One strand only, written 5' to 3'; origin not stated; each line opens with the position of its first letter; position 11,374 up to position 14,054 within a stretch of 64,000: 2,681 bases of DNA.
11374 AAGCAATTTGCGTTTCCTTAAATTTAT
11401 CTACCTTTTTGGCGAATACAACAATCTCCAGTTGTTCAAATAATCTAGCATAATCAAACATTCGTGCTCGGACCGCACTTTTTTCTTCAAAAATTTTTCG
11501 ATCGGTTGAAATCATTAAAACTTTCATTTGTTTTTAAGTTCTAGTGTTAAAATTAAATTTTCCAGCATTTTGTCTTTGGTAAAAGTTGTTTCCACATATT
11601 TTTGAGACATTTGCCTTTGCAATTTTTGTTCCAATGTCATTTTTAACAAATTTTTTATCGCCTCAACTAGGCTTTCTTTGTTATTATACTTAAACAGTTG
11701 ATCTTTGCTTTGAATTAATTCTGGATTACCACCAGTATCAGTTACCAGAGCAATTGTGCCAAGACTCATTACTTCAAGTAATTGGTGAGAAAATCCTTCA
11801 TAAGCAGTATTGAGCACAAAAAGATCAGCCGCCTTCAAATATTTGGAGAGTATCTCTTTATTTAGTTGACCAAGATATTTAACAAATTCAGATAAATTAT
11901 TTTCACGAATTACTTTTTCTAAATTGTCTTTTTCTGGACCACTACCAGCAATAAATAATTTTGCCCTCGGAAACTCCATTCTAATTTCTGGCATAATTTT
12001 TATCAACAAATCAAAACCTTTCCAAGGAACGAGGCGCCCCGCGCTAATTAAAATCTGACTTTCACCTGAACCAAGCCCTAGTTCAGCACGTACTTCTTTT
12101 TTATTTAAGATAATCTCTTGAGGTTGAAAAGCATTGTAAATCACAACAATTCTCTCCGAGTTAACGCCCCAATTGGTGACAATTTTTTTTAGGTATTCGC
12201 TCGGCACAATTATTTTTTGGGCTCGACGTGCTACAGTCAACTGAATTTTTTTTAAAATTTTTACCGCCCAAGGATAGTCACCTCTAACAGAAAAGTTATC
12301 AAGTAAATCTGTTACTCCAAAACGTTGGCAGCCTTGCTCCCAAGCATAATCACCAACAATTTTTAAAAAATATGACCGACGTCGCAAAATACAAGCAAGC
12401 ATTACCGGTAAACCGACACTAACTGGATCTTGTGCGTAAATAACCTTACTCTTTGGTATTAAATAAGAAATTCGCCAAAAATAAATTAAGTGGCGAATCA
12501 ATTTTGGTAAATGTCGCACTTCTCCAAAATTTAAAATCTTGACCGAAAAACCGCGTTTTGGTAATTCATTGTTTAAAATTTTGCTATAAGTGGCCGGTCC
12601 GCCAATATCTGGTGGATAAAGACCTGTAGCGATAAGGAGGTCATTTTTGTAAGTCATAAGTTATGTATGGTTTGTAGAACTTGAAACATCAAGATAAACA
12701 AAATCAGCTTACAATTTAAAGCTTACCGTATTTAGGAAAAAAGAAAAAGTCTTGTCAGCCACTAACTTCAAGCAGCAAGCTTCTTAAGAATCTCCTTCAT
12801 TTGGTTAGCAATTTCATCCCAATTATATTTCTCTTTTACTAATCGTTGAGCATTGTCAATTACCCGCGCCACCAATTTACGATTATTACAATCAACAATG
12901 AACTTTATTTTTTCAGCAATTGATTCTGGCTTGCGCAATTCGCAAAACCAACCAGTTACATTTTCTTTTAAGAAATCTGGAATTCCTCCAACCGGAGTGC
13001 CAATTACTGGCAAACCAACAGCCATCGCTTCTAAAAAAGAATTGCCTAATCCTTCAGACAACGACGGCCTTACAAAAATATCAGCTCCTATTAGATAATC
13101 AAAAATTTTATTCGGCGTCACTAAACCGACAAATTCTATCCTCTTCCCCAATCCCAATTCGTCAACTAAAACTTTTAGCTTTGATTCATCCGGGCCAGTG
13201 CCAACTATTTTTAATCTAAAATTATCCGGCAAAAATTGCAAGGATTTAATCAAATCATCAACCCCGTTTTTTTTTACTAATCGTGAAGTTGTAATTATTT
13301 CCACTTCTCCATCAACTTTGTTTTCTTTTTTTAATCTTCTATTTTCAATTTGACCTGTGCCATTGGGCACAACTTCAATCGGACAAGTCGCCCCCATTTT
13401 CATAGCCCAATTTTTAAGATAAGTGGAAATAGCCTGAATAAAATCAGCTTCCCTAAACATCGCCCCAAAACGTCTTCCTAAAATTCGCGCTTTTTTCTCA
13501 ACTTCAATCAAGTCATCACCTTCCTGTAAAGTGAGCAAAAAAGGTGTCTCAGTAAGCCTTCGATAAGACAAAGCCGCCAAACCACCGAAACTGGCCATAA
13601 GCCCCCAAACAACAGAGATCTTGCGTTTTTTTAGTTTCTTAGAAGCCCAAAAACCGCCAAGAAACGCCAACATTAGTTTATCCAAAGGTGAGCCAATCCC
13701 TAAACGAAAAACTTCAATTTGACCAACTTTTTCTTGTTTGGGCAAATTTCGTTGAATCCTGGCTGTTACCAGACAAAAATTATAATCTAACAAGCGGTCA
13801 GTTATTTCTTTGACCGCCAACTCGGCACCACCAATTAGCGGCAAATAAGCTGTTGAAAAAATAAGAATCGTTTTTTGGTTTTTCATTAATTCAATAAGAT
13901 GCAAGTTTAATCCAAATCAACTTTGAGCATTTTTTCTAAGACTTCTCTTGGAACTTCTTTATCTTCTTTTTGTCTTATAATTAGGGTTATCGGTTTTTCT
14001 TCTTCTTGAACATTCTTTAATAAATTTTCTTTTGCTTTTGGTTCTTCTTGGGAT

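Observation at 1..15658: A ~15.6 kb single-strand glycan operon with seven GT4 and one GT2 glycosyltransferases, four SAM methyltransferase domains (two fused to GTs), a P-loop kinase-like gene and a Wzx flippase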

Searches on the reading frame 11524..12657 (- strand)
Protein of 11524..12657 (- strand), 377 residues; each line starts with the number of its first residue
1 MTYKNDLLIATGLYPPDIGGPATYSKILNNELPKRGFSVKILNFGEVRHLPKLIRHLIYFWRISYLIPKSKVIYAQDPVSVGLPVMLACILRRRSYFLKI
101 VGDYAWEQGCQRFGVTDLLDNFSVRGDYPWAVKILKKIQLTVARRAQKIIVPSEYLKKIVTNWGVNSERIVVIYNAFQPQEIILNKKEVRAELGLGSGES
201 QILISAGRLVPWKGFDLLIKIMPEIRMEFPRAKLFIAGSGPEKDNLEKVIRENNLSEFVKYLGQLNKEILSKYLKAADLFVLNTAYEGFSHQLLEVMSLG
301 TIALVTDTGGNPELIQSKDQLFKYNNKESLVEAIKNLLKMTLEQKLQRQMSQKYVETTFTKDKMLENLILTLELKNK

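Call 6: search_protein_families(library=pfam, proteins=[window:11524-12657:-], max_evalue=0.01)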
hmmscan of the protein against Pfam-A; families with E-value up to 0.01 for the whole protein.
window:11524-12657:- (377 aa): 6 families
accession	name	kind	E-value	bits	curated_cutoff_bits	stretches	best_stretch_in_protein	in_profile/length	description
PF00534.26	Glycos_transf_1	-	1e-35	123.3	26.4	1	198-352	13-167/172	Glycosyl transferases group 1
PF13692.12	Glyco_trans_1_4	-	2.1e-27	96.6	27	1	202-339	3-141/142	Glycosyl transferases group 1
PF13439.12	Glyco_transf_4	-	1.6e-09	38.5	28.5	1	133-177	121-166/170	Glycosyltransferase Family 4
PF13579.12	Glyco_trans_4_4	-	1.4e-06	29.2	29.7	1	45-175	48-157/158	Glycosyl transferase 4-like domain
PF13524.12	Glyco_trans_1_2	-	0.00037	20.9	25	1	258-357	28-128/144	Glycosyl transferase-like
PF20706.3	GT4-conflict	-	0.0043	16.5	26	1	192-330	193-333/385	Family 4 Glycosyltransferase in conflict systems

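Call 48: search_protein_families(library=ncbifam, proteins=[window:11524-12657:-], max_evalue=1e-8)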
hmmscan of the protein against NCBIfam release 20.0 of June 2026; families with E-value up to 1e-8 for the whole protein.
window:11524-12657:- (377 aa): 26 families (the best 25 are shown)
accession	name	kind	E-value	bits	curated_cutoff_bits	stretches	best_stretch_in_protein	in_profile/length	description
TIGR04063.1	stp3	hypoth_equivalog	2.5e-24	85.9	442.05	1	133-359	145-379/397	TIGR04063 family PEP-CTERM/XrtA system glycosyltransferase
TIGR03999.1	thiol_BshA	equivalog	3.8e-23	82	273.7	1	144-366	143-364/375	N-acetyl-alpha-D-glucosaminyl L-malate synthase BshA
TIGR04157.1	glyco_rSAM_CFB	subfamily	4.6e-23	81.9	400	1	140-363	164-397/406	TIGR04157 family glycosyltransferase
TIGR03088.1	stp2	hypoth_equivalog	5.3e-23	81.7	409.05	1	155-367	150-365/374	TIGR03088 family PEP-CTERM/XrtA system glycosyltransferase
NF041876.1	EPS_EpsE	equivalog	7.5e-22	78.1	400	1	198-363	212-384/389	exopolysaccharide biosynthesis GT4 family glycosyltransferase EpsE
NF050063.1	ProtGlycPglJ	equivalog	8.9e-21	74.5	500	1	155-356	155-345/363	N-acetylgalactosamine-N,N'-diacetylbacillosaminyl-diphospho-undecaprenol 4-alpha-N-acetylgalactosaminyltransferase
NF038229.1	Glyco4_Geo_Pelo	equivalog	1.8e-20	73.3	400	1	140-363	104-324/338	GPMC system family 4 glycosyltransferase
NF047684.1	TeichurnBiosyTuaC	equivalog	6.5e-20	71.4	550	1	136-365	155-379/391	teichuronic acid biosynthesis protein TuaC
NF047880.1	glyco_SdgA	exception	8.9e-17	60.8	800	1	191-357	306-470/488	serine-aspartate repeat adhesin O-glycosyltransferase SdgA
NF038295.1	EPS_HpsP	equivalog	1.1e-16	60.8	550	1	147-369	156-381/388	hormogonium polysaccharide biosynthesis glycosyltransferase HpsP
NF046085.1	XrtY_assoc_Gly1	equivalog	1.1e-15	57.4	400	1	149-367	164-376/387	XrtY-associated glycosyltransferase XYAG1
NF012028.0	PRK15484.1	subfamily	2.4e-15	56.5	618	1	145-360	139-360/380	lipopolysaccharide N-acetylglucosaminyltransferase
TIGR02095.1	glgA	subfamily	3e-15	55.8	328.45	1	170-364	263-466/477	glycogen/starch synthase, ADP-glucose type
NF047881.1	glyco_SdgB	exception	7.8e-15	54.5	800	1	198-366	319-487/496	serine-aspartate repeat adhesin O-glycosyltransferase SdgB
NF007396.0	PRK09922.1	equivalog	5.2e-14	51.9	385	1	150-360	140-344/361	lipopolysaccharide 1,6-galactosyltransferase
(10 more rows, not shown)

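Call 55: search_protein_families(library=padloc, proteins=[window:11524-12657:-], max_evalue=0.001)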
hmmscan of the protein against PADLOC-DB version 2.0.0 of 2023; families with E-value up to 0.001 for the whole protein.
window:11524-12657:- (377 aa): 0 families

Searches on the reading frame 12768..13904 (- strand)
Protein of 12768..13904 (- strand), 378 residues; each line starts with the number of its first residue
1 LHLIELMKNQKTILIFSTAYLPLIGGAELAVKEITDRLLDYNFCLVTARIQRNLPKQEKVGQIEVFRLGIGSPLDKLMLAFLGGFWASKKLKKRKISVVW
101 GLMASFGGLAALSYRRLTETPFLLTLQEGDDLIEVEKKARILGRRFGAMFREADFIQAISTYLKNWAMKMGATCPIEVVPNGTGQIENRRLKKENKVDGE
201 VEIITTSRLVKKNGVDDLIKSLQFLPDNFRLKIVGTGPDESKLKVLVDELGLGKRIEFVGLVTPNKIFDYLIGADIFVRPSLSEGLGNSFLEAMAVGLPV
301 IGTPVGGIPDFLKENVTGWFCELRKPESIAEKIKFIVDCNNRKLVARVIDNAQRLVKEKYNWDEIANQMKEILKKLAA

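Call 6: search_protein_families(library=pfam, proteins=[window:12768-13904:-], max_evalue=0.01)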
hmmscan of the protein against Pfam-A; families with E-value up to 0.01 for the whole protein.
window:12768-13904:- (378 aa): 6 families
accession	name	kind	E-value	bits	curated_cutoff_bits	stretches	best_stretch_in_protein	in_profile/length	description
PF00534.26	Glycos_transf_1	-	1.2e-36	126.3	26.4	1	192-353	7-170/172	Glycosyl transferases group 1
PF13692.12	Glyco_trans_1_4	-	4.2e-30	105.3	27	1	202-336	3-139/142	Glycosyl transferases group 1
PF13439.12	Glyco_transf_4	-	2.4e-07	31.4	28.5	1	24-182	1-165/170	Glycosyltransferase Family 4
PF13524.12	Glyco_trans_1_2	-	4.2e-07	30.5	25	1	227-370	13-143/144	Glycosyl transferase-like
PF20706.3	GT4-conflict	-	1.7e-05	24.4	26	1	264-373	272-372/385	Family 4 Glycosyltransferase in conflict systems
PF13579.12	Glyco_trans_4_4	-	2.2e-05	25.3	29.7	1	41-182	19-158/158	Glycosyl transferase 4-like domain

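Call 48: search_protein_families(library=ncbifam, proteins=[window:12768-13904:-], max_evalue=1e-8)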
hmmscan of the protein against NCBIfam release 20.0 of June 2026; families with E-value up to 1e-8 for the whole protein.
window:12768-13904:- (378 aa): 26 families (the best 25 are shown)
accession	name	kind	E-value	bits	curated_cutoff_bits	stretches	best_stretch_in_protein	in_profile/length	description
NF047684.1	TeichurnBiosyTuaC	equivalog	1.4e-30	106.5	550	1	107-376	120-389/391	teichuronic acid biosynthesis protein TuaC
NF041876.1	EPS_EpsE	equivalog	5.2e-28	98.4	400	1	148-367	157-387/389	exopolysaccharide biosynthesis GT4 family glycosyltransferase EpsE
TIGR03999.1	thiol_BshA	equivalog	7e-27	94.3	273.7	1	150-376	142-373/375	N-acetyl-alpha-D-glucosaminyl L-malate synthase BshA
TIGR03088.1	stp2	hypoth_equivalog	1.5e-26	93.3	409.05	1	201-375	195-372/374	TIGR03088 family PEP-CTERM/XrtA system glycosyltransferase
NF046085.1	XrtY_assoc_Gly1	equivalog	6.3e-25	87.8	400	1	146-375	154-383/387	XrtY-associated glycosyltransferase XYAG1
TIGR04005.1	wcaL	equivalog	3e-24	85.6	537.6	1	146-375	168-405/406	colanic acid biosynthesis glycosyltransferase WcaL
NF012028.0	PRK15484.1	subfamily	1.3e-19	70.5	618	1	159-375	146-377/380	lipopolysaccharide N-acetylglucosaminyltransferase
NF038295.1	EPS_HpsP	equivalog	1.4e-19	70.3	550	1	173-376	175-387/388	hormogonium polysaccharide biosynthesis glycosyltransferase HpsP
TIGR04063.1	stp3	hypoth_equivalog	9.7e-18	64.2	442.05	1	210-376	223-395/397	TIGR04063 family PEP-CTERM/XrtA system glycosyltransferase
TIGR02149.1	glgA_Coryne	subfamily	2.1e-17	63.3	302.4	1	185-376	188-390/391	glycogen synthase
NF038229.1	Glyco4_Geo_Pelo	equivalog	1.2e-16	60.7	400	1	89-376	49-336/338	GPMC system family 4 glycosyltransferase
NF049988.1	MGlcDAGSynMgs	equivalog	7.2e-16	58.5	400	1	197-376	210-387/398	alpha-monoglucosyldiacylglycerol synthase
NF041010.1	glycosy_Agl16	equivalog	2.1e-15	56.5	575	1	100-376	89-351/352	glycosylation protein Agl16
TIGR03449.1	mycothiol_MshA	equivalog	7.3e-15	54.8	462.5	1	239-375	269-402/406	D-inositol-3-phosphate glycosyltransferase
NF038255.1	exopoly_VpsD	equivalog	1.1e-14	54.1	300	1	153-375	157-378/381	VpsD family glycosyltransferase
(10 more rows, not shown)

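Call 55: search_protein_families(library=padloc, proteins=[window:12768-13904:-], max_evalue=0.001)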
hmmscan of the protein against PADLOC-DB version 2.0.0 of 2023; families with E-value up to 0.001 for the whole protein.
window:12768-13904:- (378 aa): 0 families
